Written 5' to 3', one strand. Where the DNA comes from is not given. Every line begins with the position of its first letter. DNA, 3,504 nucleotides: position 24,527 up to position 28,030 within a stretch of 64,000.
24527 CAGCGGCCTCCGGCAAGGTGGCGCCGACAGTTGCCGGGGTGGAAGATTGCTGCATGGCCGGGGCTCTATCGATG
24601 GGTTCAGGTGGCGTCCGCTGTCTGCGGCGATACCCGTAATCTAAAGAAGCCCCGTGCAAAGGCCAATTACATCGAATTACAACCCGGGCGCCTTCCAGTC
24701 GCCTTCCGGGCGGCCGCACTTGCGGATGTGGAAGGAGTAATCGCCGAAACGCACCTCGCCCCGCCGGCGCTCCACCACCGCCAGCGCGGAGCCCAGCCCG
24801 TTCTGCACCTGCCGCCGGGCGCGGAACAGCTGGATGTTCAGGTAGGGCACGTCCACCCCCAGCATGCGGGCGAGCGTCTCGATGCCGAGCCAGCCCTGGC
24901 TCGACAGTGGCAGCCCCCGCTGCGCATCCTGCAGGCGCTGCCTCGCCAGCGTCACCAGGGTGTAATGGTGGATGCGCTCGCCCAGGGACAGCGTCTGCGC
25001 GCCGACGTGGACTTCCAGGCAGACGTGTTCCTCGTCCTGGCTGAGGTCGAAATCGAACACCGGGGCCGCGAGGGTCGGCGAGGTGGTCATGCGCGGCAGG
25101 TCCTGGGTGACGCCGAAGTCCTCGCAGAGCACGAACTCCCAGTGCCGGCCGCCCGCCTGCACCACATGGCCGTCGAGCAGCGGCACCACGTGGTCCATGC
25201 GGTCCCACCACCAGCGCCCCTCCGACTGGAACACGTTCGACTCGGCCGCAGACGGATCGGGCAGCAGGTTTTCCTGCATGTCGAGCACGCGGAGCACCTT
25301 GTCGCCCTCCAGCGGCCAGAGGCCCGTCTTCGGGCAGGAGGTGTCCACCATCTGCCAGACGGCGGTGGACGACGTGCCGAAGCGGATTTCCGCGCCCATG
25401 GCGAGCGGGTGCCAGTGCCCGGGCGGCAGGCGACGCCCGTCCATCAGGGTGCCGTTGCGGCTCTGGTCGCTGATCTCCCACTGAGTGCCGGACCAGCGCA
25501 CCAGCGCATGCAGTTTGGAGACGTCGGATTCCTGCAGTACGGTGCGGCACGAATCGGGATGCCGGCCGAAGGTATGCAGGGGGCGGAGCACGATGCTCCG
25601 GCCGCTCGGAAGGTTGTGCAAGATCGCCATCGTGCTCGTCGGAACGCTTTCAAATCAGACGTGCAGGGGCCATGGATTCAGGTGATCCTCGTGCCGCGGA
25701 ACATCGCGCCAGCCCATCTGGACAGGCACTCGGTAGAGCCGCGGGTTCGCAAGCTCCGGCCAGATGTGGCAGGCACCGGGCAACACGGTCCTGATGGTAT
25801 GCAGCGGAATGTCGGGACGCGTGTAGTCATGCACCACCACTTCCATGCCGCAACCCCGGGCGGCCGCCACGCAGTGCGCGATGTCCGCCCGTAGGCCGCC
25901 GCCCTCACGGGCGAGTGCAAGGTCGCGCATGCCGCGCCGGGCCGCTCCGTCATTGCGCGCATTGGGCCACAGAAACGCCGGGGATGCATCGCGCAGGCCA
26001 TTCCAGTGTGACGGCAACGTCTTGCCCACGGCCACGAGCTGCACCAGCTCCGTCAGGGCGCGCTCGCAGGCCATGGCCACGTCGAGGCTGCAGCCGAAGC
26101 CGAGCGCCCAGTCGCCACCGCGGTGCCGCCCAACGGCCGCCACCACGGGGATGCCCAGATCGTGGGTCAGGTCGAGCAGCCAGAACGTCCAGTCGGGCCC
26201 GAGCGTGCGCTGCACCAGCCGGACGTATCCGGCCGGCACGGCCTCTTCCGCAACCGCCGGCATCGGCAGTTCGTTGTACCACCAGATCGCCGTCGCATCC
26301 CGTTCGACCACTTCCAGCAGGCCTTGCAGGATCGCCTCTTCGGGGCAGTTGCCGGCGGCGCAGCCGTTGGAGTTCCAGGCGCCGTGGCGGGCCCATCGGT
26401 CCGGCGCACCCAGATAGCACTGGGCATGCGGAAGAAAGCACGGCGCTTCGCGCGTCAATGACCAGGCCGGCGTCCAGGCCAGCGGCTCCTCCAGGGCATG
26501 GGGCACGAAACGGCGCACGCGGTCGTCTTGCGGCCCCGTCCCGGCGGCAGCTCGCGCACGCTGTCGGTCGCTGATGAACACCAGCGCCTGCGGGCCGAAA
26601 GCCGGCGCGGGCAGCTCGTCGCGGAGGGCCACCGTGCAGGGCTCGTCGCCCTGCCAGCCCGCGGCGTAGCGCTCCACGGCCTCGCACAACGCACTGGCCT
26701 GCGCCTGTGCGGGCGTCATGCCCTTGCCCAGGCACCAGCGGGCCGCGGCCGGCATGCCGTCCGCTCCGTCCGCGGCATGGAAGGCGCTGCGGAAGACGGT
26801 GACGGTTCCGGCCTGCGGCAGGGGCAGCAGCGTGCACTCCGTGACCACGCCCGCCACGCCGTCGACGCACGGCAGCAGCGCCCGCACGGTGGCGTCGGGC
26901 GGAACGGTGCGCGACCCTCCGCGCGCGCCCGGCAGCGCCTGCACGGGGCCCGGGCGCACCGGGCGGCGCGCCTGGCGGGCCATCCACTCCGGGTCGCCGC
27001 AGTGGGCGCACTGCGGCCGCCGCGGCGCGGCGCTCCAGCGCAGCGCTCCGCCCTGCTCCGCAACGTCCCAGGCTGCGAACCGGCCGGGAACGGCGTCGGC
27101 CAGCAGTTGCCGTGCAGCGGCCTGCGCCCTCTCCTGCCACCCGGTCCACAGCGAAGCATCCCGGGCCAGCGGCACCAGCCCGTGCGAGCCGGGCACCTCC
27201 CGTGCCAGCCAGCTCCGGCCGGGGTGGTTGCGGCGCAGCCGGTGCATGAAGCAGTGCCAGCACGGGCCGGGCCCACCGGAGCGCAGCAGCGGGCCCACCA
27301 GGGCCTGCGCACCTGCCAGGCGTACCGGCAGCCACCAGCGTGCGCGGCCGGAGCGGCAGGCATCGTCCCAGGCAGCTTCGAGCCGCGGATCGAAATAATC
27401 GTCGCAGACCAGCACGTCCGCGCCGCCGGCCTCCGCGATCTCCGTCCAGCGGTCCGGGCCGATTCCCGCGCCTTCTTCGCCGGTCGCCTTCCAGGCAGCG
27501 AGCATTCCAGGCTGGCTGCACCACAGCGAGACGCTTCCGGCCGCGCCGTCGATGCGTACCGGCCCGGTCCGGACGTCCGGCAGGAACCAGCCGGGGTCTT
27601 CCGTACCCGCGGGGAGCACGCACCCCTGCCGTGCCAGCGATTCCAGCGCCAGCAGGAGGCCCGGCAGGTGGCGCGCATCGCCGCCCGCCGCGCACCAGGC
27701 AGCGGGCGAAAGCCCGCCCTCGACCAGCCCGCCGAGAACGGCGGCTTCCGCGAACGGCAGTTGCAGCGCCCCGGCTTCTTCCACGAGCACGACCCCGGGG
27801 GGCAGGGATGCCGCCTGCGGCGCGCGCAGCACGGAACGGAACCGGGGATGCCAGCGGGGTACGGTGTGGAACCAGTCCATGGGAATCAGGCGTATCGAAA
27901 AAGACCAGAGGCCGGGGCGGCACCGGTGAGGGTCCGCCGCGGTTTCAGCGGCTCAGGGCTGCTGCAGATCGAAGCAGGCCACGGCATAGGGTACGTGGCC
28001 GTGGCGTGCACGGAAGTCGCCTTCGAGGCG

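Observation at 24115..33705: YcaO modification cluster wired to Ser/Thr-kinase / FHA signalling, with no dehydrogenase, protease, exporter or immunity gene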

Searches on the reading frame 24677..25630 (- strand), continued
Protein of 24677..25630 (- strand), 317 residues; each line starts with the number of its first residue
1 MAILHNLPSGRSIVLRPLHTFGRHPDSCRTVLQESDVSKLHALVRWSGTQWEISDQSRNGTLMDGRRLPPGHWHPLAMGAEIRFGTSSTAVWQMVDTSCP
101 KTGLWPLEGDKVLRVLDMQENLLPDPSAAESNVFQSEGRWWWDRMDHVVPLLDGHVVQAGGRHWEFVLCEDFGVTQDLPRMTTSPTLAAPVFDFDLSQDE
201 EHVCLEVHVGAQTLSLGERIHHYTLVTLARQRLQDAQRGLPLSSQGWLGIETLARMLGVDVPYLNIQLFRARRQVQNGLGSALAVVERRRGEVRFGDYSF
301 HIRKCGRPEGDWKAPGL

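Call 85: search_protein_families(library=ncbifam, proteins=[L042:9130-9510:-, L042:7923-8912:-], max_evalue=0.01)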
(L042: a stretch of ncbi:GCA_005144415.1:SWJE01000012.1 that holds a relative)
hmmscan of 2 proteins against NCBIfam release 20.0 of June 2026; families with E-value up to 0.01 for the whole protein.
L042:9130-9510:- (126 aa): 0 families

L042:7923-8912:- (329 aa): 2 families
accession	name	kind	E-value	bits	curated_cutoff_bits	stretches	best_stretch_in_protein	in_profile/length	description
NF041079.1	CBASS_lipase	equivalog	1.5e-49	169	200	1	3-283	1-257/317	CBASS cGAMP-activated phospholipase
NF053870.1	DS2_1_antiphage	equivalog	1.2e-15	57.6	400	2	4-87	1-85/299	anti-phage phospholipase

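Call 96: find_encoding_contigs(protein=P0184, flank=10000, max_places=1)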
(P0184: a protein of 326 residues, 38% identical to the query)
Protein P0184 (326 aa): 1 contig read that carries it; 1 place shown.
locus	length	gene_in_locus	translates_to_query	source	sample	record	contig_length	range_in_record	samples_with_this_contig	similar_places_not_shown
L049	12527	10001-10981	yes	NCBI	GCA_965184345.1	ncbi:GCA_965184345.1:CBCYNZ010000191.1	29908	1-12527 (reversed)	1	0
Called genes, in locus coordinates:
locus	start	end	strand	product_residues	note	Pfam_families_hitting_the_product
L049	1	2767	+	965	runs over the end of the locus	PF04760:IF2_N (weak), PF08364:IF2_assoc, PF04760:IF2_N, PF00009:GTP_EFTU, PF01926:MMR_HSR1, PF22042:EF-G_D2, PF11987:IF-2, PF03144:GTP_EFTU_D2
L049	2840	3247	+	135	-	PF02033:RBFA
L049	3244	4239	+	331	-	PF01509:TruB_N, PF16198:TruB_C_2, PF09157:TruB-C_2 (weak)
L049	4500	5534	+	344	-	PF13884:Peptidase_S74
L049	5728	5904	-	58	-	-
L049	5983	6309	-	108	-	-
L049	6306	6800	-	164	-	PF13274:SocA_Panacea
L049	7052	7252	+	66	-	-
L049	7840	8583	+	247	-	-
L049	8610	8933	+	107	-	-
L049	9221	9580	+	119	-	-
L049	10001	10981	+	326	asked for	PF00498:FHA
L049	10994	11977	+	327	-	PF00069:Pkinase, PF07714:PK_Tyr_Ser-Thr, PF06293:Kdo (weak)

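Call 97: find_encoding_contigs(protein=P0166, flank=10000, max_places=1)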
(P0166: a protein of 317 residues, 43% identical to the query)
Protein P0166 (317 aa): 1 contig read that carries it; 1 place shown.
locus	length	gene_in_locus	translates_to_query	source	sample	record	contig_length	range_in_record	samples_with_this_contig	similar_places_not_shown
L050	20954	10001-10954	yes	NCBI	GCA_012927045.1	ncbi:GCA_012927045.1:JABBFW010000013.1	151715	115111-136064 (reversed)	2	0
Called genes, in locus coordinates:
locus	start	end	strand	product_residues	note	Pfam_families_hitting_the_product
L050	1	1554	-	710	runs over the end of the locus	PF20091:Abhydrolase_10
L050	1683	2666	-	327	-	PF03401:TctC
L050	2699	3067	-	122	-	PF23544:AtuA_ferredoxin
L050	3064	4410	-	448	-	PF07287:AtuA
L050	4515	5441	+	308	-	PF00126:HTH_1, PF03466:LysR_substrate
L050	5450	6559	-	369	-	-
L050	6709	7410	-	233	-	-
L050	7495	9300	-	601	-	PF03924:CHASE, PF00512:HisKA, PF02518:HATPase_c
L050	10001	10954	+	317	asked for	PF16697:Yop-YscD_cpl (weak), PF00498:FHA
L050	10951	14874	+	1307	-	PF00069:Pkinase, PF07714:PK_Tyr_Ser-Thr, PF13191:AAA_16, PF13401:AAA_22 (weak)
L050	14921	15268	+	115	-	PF27793:RNP_Burkhold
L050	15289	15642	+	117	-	PF27793:RNP_Burkhold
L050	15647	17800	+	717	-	PF02624:YcaO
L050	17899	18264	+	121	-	PF11162:DUF2946 (weak)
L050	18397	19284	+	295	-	PF07987:DUF1775, PF04314:LpqE-like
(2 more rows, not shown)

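Call 98: find_encoding_contigs(protein=P0185, flank=10000, max_places=1)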
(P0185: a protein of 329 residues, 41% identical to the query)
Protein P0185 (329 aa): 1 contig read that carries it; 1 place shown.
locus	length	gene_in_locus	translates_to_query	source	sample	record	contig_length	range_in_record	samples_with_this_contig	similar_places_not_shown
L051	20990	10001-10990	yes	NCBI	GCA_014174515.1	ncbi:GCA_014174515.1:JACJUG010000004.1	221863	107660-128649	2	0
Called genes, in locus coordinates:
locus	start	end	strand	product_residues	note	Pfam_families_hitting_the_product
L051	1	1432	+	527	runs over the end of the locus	PF13785:DUF4178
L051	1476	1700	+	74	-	PF03994:DUF350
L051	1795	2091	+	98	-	PF03795:YCII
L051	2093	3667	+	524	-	PF01564:Spermine_synth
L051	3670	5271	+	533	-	PF01266:DAO, PF01593:Amino_oxidase, PF13450:NAD_binding_8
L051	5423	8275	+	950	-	PF02743:dCache_1, PF08447:PAS_3 (faint), PF00672:HAMP (weak), PF00989:PAS (weak), PF08448:PAS_4, PF13426:PAS_9, PF00990:GGDEF, PF00563:EAL, +1 more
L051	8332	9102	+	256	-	-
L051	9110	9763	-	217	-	-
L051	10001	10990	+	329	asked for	PF00498:FHA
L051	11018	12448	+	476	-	PF00069:Pkinase, PF01636:APH (weak), PF07714:PK_Tyr_Ser-Thr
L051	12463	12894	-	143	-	-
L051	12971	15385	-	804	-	PF13641:Glyco_tranf_2_3 (faint), PF00535:Glycos_transf_2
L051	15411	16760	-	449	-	-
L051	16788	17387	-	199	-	PF07484:Collar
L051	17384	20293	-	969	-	-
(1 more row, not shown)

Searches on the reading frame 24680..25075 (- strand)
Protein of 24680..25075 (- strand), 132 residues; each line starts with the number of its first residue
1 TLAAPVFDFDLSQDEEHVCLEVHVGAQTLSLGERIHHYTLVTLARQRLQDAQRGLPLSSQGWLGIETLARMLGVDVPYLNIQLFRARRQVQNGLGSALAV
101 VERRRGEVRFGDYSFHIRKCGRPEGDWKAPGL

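Call 50: search_solved_structures(query=A3, max_evalue=10, show_alignments=2)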
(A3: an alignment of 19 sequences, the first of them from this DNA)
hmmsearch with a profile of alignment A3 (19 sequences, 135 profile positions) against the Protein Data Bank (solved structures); distinct sequences matched with E-value up to 10: 1.
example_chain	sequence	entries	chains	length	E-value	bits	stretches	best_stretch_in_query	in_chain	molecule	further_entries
9i1w_Ll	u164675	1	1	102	2.1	11.4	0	82-113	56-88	Ribosomal protein eL39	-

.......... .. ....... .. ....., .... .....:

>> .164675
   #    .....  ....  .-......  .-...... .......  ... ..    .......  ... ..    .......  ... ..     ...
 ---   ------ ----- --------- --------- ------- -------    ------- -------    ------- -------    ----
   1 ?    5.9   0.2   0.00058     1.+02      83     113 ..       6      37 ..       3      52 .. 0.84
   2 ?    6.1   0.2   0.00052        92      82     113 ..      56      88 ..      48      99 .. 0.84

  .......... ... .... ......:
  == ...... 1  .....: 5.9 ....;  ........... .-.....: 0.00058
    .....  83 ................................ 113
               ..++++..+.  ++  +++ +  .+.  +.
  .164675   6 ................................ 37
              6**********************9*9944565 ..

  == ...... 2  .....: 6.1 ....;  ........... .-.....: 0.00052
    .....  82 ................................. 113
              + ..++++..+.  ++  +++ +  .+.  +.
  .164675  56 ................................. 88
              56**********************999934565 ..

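Call 51: search_protein_families(library=pfam, alignment_id=A3, max_evalue=1)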
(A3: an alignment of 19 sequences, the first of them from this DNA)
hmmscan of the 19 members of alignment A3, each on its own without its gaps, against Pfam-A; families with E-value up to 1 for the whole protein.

A. member 1, seq(132 aa): 0 families

B. families by the number of members that match (of 19 scanned): 9 families
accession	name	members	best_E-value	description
PF08281.18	Sigma70_r4_2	2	0.01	Sigma-70, region 4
PF04794.17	YdjC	1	0.00072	YdjC-like protein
PF20058.4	DUF6457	1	0.026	Domain of unknown function (DUF6457)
PF00486.34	Trans_reg_C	1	0.037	Transcriptional regulatory protein, C terminal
PF21712.3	RASSF8-10_RA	1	0.041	Ras association domain-containing protein 8/10, RA domain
PF01381.28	HTH_3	1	0.096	Helix-turn-helix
PF01885.22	PTS_2-RNA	1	0.21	RNA 2'-phosphotransferase, Tpt1 / KptA family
PF25162.1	DUF7827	1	0.24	Domain of unknown function (DUF7827)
PF06980.17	DUF1302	1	0.33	Protein of unknown function (DUF1302)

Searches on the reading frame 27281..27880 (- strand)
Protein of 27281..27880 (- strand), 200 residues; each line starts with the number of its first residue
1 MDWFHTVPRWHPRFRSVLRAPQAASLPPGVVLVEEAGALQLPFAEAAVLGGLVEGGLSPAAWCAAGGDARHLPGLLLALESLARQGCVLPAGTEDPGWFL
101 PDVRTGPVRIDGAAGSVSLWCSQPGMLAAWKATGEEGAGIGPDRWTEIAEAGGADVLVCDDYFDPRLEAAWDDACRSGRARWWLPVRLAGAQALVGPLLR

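Call 73: search_solved_structures(query=A4, max_evalue=1, show_alignments=1)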
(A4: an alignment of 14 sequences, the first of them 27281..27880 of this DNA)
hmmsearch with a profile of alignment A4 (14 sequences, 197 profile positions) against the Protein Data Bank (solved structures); distinct sequences matched with E-value up to 1: 6.
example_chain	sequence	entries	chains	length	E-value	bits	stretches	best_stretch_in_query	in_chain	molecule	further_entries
4bs9_A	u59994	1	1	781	1.6e-16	63.7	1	23-197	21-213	TRUD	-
7u58_A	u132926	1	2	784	2.6e-16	63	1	8-197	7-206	MusD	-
4v1t_A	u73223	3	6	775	1.5e-15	60.5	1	12-197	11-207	LYND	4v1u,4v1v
4me2_A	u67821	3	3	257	0.14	15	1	39-102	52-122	Uncharacterized protein | THA8 RNA binding protein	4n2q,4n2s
4mtd_A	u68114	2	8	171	0.46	13.2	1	43-97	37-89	Zinc uptake regulation protein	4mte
9voa_A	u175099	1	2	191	0.54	13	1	113-171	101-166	CaBP4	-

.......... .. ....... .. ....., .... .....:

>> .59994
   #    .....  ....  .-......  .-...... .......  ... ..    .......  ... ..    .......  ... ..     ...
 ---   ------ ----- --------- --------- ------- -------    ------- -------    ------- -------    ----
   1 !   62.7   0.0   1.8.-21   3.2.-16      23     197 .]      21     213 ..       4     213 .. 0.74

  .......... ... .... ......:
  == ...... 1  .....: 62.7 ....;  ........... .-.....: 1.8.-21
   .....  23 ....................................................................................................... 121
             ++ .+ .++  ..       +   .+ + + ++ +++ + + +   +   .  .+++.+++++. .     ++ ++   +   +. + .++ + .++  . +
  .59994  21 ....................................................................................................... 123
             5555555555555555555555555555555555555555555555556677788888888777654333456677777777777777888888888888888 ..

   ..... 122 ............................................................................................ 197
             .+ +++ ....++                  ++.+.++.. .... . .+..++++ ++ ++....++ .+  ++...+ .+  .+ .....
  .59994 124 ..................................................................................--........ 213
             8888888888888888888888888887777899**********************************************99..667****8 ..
